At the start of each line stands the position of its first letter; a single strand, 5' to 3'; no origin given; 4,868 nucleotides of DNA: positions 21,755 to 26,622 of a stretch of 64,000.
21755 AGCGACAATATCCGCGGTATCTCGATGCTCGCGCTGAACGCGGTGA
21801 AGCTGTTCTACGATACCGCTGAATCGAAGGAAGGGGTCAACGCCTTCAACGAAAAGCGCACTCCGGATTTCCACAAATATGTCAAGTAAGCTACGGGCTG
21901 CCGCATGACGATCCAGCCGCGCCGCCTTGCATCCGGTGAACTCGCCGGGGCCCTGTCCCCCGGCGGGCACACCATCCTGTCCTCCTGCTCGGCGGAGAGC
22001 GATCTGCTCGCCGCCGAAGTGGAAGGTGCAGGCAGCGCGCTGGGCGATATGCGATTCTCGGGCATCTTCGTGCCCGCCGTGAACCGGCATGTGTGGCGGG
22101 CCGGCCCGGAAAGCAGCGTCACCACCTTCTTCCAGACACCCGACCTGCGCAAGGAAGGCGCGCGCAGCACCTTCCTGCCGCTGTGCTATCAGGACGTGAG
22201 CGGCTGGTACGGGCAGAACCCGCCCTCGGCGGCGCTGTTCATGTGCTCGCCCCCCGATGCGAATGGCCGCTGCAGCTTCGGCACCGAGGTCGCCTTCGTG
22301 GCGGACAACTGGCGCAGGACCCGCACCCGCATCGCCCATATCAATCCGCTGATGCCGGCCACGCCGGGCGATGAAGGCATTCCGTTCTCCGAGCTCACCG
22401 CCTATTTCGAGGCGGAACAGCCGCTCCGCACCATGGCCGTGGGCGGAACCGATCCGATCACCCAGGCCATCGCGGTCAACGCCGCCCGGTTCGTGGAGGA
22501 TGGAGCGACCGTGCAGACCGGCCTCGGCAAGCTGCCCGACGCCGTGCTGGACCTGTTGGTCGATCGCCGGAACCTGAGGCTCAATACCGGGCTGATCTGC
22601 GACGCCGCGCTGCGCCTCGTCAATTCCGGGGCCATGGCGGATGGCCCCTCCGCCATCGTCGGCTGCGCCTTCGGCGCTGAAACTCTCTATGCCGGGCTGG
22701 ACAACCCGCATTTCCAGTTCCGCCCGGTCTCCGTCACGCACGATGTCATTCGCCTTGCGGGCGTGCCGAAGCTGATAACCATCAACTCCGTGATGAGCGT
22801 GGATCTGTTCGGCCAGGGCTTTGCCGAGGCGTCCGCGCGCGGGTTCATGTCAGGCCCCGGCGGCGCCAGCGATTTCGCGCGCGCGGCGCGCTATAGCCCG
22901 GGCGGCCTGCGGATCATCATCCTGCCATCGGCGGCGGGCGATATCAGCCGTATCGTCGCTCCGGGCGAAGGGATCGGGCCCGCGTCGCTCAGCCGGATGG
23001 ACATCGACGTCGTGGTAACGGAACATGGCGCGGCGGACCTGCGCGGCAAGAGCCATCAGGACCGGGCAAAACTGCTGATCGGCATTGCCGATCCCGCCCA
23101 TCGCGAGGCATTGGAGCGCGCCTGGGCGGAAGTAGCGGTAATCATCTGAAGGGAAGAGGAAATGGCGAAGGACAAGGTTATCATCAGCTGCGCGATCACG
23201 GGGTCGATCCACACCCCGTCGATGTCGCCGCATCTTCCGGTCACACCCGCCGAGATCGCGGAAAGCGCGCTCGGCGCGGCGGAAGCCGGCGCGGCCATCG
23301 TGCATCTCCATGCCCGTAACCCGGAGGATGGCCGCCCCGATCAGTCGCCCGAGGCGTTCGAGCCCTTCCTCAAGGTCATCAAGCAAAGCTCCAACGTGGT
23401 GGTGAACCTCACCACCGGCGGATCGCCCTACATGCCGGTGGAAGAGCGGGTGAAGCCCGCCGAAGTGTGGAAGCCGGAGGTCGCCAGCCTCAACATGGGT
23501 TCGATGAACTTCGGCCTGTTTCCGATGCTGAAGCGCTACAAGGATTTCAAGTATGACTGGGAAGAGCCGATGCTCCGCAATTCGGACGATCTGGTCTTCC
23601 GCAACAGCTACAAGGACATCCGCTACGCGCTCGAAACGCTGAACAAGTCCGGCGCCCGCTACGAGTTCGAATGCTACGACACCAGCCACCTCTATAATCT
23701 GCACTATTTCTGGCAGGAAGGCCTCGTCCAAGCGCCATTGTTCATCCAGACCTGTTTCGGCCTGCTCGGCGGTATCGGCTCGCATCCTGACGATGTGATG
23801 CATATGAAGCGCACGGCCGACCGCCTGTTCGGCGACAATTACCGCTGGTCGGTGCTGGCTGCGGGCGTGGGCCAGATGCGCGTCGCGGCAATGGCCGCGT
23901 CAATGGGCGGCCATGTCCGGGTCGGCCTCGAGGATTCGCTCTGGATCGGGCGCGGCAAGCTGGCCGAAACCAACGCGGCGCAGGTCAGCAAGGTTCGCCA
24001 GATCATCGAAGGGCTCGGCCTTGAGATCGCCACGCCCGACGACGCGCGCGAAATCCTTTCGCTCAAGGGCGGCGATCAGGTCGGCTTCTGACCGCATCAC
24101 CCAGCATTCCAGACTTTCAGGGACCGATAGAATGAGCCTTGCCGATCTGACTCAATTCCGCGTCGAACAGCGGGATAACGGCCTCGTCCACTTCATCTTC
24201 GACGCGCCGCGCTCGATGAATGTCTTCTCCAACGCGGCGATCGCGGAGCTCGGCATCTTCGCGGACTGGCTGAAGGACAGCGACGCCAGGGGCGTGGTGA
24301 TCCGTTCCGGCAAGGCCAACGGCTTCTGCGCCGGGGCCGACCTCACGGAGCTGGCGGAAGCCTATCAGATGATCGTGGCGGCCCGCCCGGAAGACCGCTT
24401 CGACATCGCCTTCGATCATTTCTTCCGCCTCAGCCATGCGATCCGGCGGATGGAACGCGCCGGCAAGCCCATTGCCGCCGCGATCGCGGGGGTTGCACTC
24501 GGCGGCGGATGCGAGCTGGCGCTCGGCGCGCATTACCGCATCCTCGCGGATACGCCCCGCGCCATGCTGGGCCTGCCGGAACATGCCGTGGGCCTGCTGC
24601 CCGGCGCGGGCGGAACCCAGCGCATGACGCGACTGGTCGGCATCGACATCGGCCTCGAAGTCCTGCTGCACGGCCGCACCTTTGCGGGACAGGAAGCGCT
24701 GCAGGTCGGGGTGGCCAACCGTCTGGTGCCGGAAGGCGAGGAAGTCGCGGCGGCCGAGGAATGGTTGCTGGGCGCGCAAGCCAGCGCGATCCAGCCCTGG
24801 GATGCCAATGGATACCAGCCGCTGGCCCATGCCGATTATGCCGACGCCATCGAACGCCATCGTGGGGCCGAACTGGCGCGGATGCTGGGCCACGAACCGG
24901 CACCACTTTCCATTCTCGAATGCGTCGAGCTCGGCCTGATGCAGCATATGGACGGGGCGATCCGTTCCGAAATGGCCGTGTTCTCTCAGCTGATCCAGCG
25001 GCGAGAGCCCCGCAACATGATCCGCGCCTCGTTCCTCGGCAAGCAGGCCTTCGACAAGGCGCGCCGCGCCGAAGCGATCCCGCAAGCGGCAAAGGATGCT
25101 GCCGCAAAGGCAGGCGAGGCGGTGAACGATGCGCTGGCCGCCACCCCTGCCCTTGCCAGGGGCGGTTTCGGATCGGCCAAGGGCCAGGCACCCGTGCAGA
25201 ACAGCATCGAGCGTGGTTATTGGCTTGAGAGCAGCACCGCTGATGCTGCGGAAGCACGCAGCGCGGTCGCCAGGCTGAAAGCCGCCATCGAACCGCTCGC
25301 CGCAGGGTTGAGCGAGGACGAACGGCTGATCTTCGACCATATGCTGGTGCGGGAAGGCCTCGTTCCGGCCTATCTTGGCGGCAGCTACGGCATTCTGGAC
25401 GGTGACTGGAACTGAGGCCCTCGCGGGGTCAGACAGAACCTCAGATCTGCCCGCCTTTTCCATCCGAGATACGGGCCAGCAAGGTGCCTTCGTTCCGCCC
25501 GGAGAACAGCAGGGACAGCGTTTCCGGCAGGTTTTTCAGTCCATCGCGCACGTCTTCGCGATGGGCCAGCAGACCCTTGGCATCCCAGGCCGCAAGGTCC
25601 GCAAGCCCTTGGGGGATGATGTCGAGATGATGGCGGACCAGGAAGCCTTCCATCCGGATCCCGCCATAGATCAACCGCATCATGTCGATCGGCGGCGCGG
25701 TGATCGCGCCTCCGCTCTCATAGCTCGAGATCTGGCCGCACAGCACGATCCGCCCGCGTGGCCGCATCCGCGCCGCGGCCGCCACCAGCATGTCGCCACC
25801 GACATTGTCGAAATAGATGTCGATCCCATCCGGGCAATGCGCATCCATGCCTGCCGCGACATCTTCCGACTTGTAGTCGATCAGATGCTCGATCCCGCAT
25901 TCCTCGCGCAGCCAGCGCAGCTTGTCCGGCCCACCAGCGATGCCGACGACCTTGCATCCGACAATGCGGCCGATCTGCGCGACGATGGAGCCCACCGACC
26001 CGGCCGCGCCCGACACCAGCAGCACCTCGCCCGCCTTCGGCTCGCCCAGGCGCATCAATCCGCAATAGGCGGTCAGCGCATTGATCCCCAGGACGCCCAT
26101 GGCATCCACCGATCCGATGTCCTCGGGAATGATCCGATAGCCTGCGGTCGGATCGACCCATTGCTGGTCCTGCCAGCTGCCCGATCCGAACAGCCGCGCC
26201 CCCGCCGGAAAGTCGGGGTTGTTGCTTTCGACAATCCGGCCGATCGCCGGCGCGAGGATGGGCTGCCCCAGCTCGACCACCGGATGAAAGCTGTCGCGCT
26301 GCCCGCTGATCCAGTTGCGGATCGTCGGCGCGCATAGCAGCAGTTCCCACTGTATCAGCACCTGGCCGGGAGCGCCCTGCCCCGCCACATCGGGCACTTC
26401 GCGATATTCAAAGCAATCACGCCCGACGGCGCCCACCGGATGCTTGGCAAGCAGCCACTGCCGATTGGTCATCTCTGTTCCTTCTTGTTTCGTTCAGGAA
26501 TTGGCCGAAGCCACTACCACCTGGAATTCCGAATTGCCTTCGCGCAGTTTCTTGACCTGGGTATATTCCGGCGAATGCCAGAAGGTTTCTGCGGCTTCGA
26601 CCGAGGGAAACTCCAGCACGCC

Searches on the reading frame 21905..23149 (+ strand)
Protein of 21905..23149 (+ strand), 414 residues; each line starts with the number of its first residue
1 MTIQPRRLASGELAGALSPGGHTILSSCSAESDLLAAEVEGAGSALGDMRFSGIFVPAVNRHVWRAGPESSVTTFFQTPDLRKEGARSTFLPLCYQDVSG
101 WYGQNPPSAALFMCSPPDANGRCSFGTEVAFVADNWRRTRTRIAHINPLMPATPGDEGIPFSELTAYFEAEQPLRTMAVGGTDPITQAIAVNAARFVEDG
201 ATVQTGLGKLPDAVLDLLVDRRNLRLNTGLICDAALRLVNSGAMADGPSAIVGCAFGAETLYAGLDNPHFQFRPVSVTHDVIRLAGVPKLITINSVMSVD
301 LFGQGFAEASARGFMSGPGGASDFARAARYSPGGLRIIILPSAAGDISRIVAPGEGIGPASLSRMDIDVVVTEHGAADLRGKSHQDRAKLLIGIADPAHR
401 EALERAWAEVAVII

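Call 16: search_protein_families(library=pfam, proteins=[window:21905-23149:+], max_evalue=0.00001)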
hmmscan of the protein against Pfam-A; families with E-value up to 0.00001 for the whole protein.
window:21905-23149:+ (414 aa): 1 family
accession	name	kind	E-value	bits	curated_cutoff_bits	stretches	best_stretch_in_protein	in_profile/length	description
PF13336.12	AcetylCoA_hyd_C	-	3.7e-37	128.1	23.7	1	257-405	1-152/154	Acetyl-CoA hydrolase/transferase C-terminal domain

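Call 67: search_protein_families(library=ncbifam, proteins=[window:21905-23149:+], max_evalue=1e-20)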
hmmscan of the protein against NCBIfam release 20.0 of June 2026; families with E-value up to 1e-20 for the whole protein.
window:21905-23149:+ (414 aa): 2 families
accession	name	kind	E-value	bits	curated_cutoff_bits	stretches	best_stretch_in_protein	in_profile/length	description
TIGR03948.1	butyr_acet_CoA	equivalog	5.2e-30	104.6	674.8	1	88-405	95-432/445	butyryl-CoA:acetate CoA-transferase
TIGR03458.1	YgfH_subfam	subfamily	4e-22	78.5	658.7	1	191-405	243-457/489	succinate CoA transferase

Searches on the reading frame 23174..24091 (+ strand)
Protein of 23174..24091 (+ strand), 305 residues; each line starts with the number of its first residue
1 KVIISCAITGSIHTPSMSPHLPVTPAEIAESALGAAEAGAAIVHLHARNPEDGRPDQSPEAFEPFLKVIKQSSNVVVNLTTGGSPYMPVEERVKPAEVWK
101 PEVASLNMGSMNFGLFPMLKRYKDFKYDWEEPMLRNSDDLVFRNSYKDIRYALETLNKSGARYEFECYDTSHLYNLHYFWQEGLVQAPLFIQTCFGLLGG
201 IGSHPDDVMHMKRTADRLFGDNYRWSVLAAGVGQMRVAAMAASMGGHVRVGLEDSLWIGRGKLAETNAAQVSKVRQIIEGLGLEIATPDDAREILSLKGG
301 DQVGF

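Call 45: search_protein_families(library=ncbifam, proteins=[window:23174-24091:+], max_evalue=0.000001)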
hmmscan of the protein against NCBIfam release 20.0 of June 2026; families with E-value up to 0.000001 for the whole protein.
window:23174-24091:+ (305 aa): 4 families
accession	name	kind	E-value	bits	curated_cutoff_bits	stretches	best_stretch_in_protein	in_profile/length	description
NF053538.1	DixhxACActTsKce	equivalog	1.1e-163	543.6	430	1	1-305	6-310/310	3,5-dioxohexanoate:acetyl-CoA acetone transferase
NF052387.1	Lys_ferment_KCE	equivalog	1.8e-68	230.8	382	2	139-297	113-267/267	3-keto-5-aminohexanoate cleavage enzyme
NF052389.1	Lys_KAL_CLE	exception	1.8e-52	178.6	725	2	2-114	171-281/440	bifunctional 3-aminobutyryl-CoA ammonia lyase/3-keto-5-aminohexanoate cleavage enzyme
NF053568.1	3OXCoAcCUPNH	equivalog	3.7e-48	164.2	350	2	139-298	115-273/274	3-oxoadipate:acetyl-CoA acetyltransferase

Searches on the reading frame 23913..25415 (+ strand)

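Call 16: search_protein_families(library=pfam, proteins=[window:23913-25415:+], max_evalue=0.00001)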
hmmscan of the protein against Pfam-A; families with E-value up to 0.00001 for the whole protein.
window:23913-25415:+ (500 aa): 2 families
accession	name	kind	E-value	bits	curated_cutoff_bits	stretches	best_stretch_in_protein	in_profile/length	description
PF00378.25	ECH_1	-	4.7e-32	111.7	27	1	88-279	3-180/251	Enoyl-CoA hydratase/isomerase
PF16113.10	ECH_2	-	9.3e-27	94.8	27.2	1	94-290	4-189/335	Enoyl-CoA hydratase/isomerase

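Call 45: search_protein_families(library=ncbifam, proteins=[window:24147-25415:+], max_evalue=0.000001)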
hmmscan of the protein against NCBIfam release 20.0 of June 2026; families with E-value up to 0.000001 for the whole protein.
window:24147-25415:+ (422 aa): 67 families (the best 25 are shown)
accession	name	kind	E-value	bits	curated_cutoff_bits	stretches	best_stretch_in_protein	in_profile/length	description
NF008363.0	PRK11154.1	equivalog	1.2e-45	155.8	869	1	3-319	6-313/708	fatty acid oxidation complex subunit alpha FadJ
NF008727.0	PRK11730.1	equivalog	2.5e-43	148.4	870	1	4-319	8-317/717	fatty acid oxidation complex subunit alpha FadB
TIGR02440.1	FadJ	equivalog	7.3e-39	133.6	968.45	1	4-325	2-314/699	fatty acid oxidation complex subunit alpha FadJ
TIGR02437.1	FadB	equivalog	5.2e-37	127.6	933.55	1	5-320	9-318/714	fatty acid oxidation complex subunit alpha FadB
TIGR02441.1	fa_ox_alpha_mit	equivalog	3.2e-34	118.1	964.65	1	14-205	24-208/737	fatty acid oxidation complex subunit alpha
NF005803.0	PRK07658.1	equivalog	2.4e-31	109.1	313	1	24-203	22-189/257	enoyl-CoA hydratase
NF005802.0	PRK07657.1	equivalog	1.5e-29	103.3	363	1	5-202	6-191/260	enoyl-CoA hydratase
NF004475.0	PRK05809.1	subfamily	5.2e-29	101.5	394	1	8-202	9-191/260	short-chain-enoyl-CoA hydratase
NF051848.1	EnCoAHydtEchA19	equivalog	7.2e-29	101.1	400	1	6-205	4-192/258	enoyl-CoA hydratase EchA19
NF006007.0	PRK08138.1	subfamily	1.2e-28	100.3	355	1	6-205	11-195/261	enoyl-CoA hydratase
NF004517.0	PRK05862.1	equivalog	1.9e-28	99.6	396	1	15-201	16-187/257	enoyl-CoA hydratase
NF004634.0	PRK05980.1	equivalog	2.6e-28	99.1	375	1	11-205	11-197/263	crotonase/enoyl-CoA hydratase family protein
NF007239.0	PRK09674.1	equivalog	5.5e-28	98.1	371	1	6-196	7-182/257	2,3-dehydroadipyl-CoA hydratase PaaF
NF006013.0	PRK08150.1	subfamily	1.6e-25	89.9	232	1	6-205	9-193/259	crotonase/enoyl-CoA hydratase family protein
NF042430.2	EnCoAhydt_DpgD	equivalog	2.1e-25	89.7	400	1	13-207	7-194/258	enoyl-CoA-hydratase DpgD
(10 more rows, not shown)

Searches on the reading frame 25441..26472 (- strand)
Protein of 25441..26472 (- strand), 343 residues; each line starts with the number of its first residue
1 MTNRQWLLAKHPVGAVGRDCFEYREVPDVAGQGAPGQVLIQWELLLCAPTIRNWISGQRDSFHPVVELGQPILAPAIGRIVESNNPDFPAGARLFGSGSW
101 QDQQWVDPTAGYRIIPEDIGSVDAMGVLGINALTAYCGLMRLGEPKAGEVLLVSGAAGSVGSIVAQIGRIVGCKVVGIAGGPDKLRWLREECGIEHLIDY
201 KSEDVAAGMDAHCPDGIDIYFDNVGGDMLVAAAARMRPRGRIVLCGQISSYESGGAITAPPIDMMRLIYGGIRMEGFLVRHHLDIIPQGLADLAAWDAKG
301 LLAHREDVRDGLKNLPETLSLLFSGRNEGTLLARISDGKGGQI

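Call 16: search_protein_families(library=pfam, proteins=[window:25441-26472:-], max_evalue=0.00001)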
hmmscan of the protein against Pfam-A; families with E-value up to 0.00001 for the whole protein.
window:25441-26472:- (343 aa): 3 families
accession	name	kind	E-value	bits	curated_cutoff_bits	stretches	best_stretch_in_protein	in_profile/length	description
PF00107.32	ADH_zinc_N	-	1.4e-19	70.8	31.8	1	160-284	2-118/129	Zinc-binding dehydrogenase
PF16884.10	ADH_N_2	-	1.6e-19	70.2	31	1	4-109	1-103/108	N-terminal domain of oxidoreductase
PF13602.12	ADH_zinc_N_2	-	1.1e-08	36.5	27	1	193-329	2-130/134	Zinc-binding dehydrogenase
